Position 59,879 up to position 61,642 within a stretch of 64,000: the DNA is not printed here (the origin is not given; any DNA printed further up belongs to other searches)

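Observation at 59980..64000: AT-rich island encoding a CapK/PaaK-like adenylating enzyme, a sulfotransferase and an FAD-linked oxidase: candidate acquired modification/biosynthetic cluster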

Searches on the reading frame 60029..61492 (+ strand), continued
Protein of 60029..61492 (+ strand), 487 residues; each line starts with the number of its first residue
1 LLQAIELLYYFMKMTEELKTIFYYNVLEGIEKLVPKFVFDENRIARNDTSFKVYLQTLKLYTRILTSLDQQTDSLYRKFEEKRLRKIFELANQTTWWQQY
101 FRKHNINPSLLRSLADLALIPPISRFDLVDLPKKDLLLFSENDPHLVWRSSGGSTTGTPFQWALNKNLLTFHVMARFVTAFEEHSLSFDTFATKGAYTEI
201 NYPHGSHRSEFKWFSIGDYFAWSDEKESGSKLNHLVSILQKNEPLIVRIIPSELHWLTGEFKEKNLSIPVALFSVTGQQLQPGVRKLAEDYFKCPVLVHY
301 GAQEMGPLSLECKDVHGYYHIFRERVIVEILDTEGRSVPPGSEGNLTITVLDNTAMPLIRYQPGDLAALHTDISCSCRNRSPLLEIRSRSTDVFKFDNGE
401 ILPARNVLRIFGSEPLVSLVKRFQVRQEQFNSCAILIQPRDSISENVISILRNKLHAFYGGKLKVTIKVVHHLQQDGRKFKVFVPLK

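Call 66: predict_structure(protein=P0118)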
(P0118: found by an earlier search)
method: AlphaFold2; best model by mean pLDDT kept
length: 616 residues; sequences in the alignment: 1
mean_pLDDT: 37.2   pTM: 0.33
mean pLDDT of the five models: 37.2, 31.9, 30.9, 28.3, 27.5
residues with pLDDT >= 90: 0; 70-90: 12; 50-70: 79; < 50: 525
segments of 3 or more residues with pLDDT < 50: 1-355, 370-379, 437-462, 484-505, 507-616
pLDDT, mean of each block of 10 residues (from residue 1): 32 41 40 36 35 29 30 25 23 22 22 23 27 27 27 27 28 32 37 31 27 26 30 28 22 27 36 37 34 32 31 33 35 33 32 45 53 44 61 65 58 68 69 50 45 47 53 55 46 46 49 45 38 34 37 36 33 34 33 34 36 34
secondary structure, 60 per line:
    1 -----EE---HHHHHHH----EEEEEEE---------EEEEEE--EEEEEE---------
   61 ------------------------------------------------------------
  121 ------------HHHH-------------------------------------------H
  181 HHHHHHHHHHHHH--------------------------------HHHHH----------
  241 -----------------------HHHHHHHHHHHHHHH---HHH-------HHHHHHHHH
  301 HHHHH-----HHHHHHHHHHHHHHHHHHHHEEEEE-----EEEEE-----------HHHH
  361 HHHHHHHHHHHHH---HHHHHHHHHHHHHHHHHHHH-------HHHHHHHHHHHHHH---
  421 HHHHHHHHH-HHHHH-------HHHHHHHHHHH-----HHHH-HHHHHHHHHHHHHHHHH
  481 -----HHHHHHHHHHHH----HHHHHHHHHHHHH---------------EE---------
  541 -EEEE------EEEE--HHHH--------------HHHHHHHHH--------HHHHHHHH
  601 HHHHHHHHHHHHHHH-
elements in order: H11-17 E22-28 E38-43 E46-51 H133-136 H180-193 H226-230 H264-278 H292-305 H311-330 E331-335 E341-345 H357-373 H377-396 H404-417 H421-429 H431-435 H443-453 H459-462 H464-480 H486-497 H502-514 E542-545 E552-555 H558-561 H576-584 H593-615
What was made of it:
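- Tried and rejected: A single-sequence model of the fusion was useless (pLDDT 37, call 66).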

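Call 68: search_protein_families(library=pfam, alignment_id=A3, max_evalue=1)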
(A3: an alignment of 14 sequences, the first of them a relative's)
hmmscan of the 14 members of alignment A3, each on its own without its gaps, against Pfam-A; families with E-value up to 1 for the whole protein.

A. member 1, L002:17266-19116:- (616 aa): 3 families
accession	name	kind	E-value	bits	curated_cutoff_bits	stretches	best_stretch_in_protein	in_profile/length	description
PF01871.22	AMMECR1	-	1.2e-12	48.1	25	1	129-292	2-165/168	AMMECR1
PF07678.20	TED_complement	-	0.00016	21.4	22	1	485-529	260-303/312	A-macroglobulin TED domain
PF13243.12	SQHop_cyclase_C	-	0.00016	21.3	26.1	1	496-567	152-222/319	Squalene-hopene cyclase C-terminal domain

B. families by the number of members that match (of 14 scanned): 14 families
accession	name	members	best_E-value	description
PF01871.22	AMMECR1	14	1.7e-15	AMMECR1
PF13243.12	SQHop_cyclase_C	6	7.7e-05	Squalene-hopene cyclase C-terminal domain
PF07678.20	TED_complement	6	0.00016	A-macroglobulin TED domain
PF00432.27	Prenyltrans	2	0.16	Prenyltransferase alpha-alpha toroid domain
PF08206.17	OB_RNB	1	0.0012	Ribonuclease B OB domain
PF06917.19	Pectate_lyase_2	1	0.023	Periplasmic pectate lyase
PF06580.19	His_kinase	1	0.044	Histidine kinase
PF07470.19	Glyco_hydro_88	1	0.049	Glycosyl Hydrolase Family 88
PF06569.16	DUF1128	1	0.05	Protein of unknown function (DUF1128)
PF13249.12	SQHop_cyclase_N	1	0.073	Squalene-hopene cyclase N-terminal domain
PF04566.18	RNA_pol_Rpb2_4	1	0.12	RNA polymerase Rpb2, domain 4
PF04652.21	Vta1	1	0.16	Vta1 like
PF12992.12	DUF3876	1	0.24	Domain of unknown function, B. Theta Gene description (DUF3876)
PF23485.1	YBR230W-A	1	0.35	YBR230W-A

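Call 69: find_related_loci(query=L002:19489-20091:+, collection=metagenome_contigs, flank=10000)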
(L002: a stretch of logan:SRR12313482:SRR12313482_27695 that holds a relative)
Query L002:19489-20091:+ (200 aa) in metagenome_contigs; peptide patterns used: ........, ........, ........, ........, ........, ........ (x = any residue, [..] = any of these).
153 stretches matched a pattern, but none encodes a relative of the query by tblastn (E <= 1e-3).

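Call 75: find_encoding_contigs(protein=P0002, flank=10000, max_places=2)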
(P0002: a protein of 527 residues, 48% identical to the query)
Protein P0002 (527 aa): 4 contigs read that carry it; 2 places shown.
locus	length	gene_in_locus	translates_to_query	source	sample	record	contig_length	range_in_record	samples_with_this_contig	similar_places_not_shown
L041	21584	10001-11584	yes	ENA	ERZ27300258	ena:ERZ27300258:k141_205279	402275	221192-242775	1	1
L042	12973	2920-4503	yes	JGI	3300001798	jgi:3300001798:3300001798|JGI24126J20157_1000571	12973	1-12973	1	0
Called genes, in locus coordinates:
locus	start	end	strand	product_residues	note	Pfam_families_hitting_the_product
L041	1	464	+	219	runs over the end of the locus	PF01209:Ubie_methyltran, PF03848:TehB (faint), PF13489:Methyltransf_23, PF05175:MTS, PF13847:Methyltransf_31, PF08241:Methyltransf_11, PF08242:Methyltransf_12, PF13649:Methyltransf_25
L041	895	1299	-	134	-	-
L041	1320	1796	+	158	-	PF00588:SpoU_methylase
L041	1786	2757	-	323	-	-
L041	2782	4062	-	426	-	PF08245:Mur_ligase_M, PF02875:Mur_ligase_C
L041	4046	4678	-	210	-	PF01330:RuvA_N, PF00633:HHH (faint), PF14520:HHH_5, PF07499:RuvA_C (weak)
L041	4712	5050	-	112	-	-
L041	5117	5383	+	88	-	PF01649:Ribosomal_S20p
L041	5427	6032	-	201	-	-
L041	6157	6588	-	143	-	-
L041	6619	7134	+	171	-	PF00185:OTCace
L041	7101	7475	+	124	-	-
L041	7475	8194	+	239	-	PF00881:Nitroreductase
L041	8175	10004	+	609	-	PF01871:AMMECR1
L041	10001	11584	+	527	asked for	PF02624:YcaO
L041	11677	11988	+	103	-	-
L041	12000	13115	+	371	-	-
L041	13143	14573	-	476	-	-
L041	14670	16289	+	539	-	PF01565:FAD_binding_4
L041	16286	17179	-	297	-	PF13483:Lactamase_B_3 (weak)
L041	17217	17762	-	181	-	PF20680:DUF6817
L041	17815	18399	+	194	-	-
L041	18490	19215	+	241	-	PF13174:TPR_6 (faint), PF07719:TPR_2 (faint), PF12895:ANAPC3 (faint), PF13181:TPR_8 (faint), PF13371:TPR_9 (faint), PF13374:TPR_10 (faint), PF13424:TPR_12 (faint), PF14559:TPR_19 (weak), +5 more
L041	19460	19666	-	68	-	-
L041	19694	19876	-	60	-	-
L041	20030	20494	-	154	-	-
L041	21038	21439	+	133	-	PF03652:RuvX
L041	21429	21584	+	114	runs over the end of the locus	PF01588:tRNA_bind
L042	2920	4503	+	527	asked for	PF02624:YcaO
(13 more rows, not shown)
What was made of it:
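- On YcaO-dependent azol(in)e RiPP (LAP/TOMM) cluster: SagB is also present in L041 (call 75).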

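Call 79: list_cluster_members(proteins=[L034:1157-3061:+, L035:2337-4220:+, L041:8175-10004:+, L004:8028-9875:+, L005:5599-7404:+, L007:7930-9771:+, L015:7950-9869:+, L022:7816-9753:+, L013:7924-9852:+, L021:7254-9209:+])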
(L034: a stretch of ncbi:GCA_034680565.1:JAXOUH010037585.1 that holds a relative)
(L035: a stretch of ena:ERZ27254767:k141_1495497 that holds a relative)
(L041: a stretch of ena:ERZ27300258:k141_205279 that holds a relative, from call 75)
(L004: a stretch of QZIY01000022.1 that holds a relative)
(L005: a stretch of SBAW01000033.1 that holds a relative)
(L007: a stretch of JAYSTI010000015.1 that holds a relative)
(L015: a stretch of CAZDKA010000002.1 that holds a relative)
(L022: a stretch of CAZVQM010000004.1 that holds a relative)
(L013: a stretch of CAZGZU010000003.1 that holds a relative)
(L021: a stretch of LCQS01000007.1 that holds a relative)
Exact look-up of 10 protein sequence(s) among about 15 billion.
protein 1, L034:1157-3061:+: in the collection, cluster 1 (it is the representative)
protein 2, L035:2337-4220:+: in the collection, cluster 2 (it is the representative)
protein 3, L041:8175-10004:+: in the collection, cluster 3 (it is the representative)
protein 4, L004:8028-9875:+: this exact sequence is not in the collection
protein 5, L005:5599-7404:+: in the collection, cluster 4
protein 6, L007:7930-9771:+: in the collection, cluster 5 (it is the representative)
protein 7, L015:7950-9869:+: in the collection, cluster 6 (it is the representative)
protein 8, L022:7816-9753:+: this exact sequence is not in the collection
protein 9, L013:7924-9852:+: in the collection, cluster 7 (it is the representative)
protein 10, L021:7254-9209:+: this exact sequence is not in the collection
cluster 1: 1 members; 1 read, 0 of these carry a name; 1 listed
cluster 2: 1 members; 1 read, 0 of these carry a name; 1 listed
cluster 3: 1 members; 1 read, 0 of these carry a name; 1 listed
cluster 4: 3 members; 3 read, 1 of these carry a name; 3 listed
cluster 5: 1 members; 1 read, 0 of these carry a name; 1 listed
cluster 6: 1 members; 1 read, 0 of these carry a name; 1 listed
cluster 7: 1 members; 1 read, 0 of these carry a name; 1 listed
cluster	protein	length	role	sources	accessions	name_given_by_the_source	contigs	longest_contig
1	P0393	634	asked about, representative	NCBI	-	-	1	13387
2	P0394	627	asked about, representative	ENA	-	-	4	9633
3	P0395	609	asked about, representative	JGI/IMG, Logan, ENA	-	-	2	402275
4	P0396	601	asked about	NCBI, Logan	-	-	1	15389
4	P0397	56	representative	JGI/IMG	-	Cu(I)/Ag(I) efflux system membrane protein CusA/SilA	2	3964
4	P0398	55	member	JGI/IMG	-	-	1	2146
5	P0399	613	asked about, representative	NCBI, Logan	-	-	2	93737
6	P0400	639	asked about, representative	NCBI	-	-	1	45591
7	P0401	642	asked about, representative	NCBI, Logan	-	-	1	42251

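Call 82: search_solved_structures(query=P0117, max_evalue=1e-40, show_alignments=4)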
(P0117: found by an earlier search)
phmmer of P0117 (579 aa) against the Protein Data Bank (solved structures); distinct sequences matched with E-value up to 1e-40: 11.
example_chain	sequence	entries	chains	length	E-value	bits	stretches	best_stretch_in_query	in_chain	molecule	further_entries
9fge_A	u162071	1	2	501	5.1e-47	164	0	8-321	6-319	FAD-binding oxidoreductase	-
9ffk_A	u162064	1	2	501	6.9e-47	163.6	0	8-321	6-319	FAD-binding oxidoreductase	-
1wve_A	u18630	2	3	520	3e-46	161.5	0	6-331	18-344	4-cresol dehydrogenase [hydroxylating] flavoprotein subunit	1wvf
1dii_A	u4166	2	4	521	3e-46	161.5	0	6-331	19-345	P-CRESOL METHYLHYDROXYLASE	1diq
8s7r_A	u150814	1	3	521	3.3e-42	148.2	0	3-329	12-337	Oxidoreductase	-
8s7s_A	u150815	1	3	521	3.6e-42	148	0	3-329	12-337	Oxidoreductase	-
8s7w_A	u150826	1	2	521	5.2e-42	147.5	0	3-330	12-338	Oxidoreductase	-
8s7p_A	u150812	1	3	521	6.4e-42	147.2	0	3-329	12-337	Oxidoreductase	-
8s7n_A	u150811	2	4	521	6.8e-42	147.1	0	3-330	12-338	Oxidoreductase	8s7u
8s7q_A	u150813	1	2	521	7e-42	147.1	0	3-330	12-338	Oxidoreductase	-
8s7t_A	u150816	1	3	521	7.7e-42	146.9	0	3-329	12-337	Oxidoreductase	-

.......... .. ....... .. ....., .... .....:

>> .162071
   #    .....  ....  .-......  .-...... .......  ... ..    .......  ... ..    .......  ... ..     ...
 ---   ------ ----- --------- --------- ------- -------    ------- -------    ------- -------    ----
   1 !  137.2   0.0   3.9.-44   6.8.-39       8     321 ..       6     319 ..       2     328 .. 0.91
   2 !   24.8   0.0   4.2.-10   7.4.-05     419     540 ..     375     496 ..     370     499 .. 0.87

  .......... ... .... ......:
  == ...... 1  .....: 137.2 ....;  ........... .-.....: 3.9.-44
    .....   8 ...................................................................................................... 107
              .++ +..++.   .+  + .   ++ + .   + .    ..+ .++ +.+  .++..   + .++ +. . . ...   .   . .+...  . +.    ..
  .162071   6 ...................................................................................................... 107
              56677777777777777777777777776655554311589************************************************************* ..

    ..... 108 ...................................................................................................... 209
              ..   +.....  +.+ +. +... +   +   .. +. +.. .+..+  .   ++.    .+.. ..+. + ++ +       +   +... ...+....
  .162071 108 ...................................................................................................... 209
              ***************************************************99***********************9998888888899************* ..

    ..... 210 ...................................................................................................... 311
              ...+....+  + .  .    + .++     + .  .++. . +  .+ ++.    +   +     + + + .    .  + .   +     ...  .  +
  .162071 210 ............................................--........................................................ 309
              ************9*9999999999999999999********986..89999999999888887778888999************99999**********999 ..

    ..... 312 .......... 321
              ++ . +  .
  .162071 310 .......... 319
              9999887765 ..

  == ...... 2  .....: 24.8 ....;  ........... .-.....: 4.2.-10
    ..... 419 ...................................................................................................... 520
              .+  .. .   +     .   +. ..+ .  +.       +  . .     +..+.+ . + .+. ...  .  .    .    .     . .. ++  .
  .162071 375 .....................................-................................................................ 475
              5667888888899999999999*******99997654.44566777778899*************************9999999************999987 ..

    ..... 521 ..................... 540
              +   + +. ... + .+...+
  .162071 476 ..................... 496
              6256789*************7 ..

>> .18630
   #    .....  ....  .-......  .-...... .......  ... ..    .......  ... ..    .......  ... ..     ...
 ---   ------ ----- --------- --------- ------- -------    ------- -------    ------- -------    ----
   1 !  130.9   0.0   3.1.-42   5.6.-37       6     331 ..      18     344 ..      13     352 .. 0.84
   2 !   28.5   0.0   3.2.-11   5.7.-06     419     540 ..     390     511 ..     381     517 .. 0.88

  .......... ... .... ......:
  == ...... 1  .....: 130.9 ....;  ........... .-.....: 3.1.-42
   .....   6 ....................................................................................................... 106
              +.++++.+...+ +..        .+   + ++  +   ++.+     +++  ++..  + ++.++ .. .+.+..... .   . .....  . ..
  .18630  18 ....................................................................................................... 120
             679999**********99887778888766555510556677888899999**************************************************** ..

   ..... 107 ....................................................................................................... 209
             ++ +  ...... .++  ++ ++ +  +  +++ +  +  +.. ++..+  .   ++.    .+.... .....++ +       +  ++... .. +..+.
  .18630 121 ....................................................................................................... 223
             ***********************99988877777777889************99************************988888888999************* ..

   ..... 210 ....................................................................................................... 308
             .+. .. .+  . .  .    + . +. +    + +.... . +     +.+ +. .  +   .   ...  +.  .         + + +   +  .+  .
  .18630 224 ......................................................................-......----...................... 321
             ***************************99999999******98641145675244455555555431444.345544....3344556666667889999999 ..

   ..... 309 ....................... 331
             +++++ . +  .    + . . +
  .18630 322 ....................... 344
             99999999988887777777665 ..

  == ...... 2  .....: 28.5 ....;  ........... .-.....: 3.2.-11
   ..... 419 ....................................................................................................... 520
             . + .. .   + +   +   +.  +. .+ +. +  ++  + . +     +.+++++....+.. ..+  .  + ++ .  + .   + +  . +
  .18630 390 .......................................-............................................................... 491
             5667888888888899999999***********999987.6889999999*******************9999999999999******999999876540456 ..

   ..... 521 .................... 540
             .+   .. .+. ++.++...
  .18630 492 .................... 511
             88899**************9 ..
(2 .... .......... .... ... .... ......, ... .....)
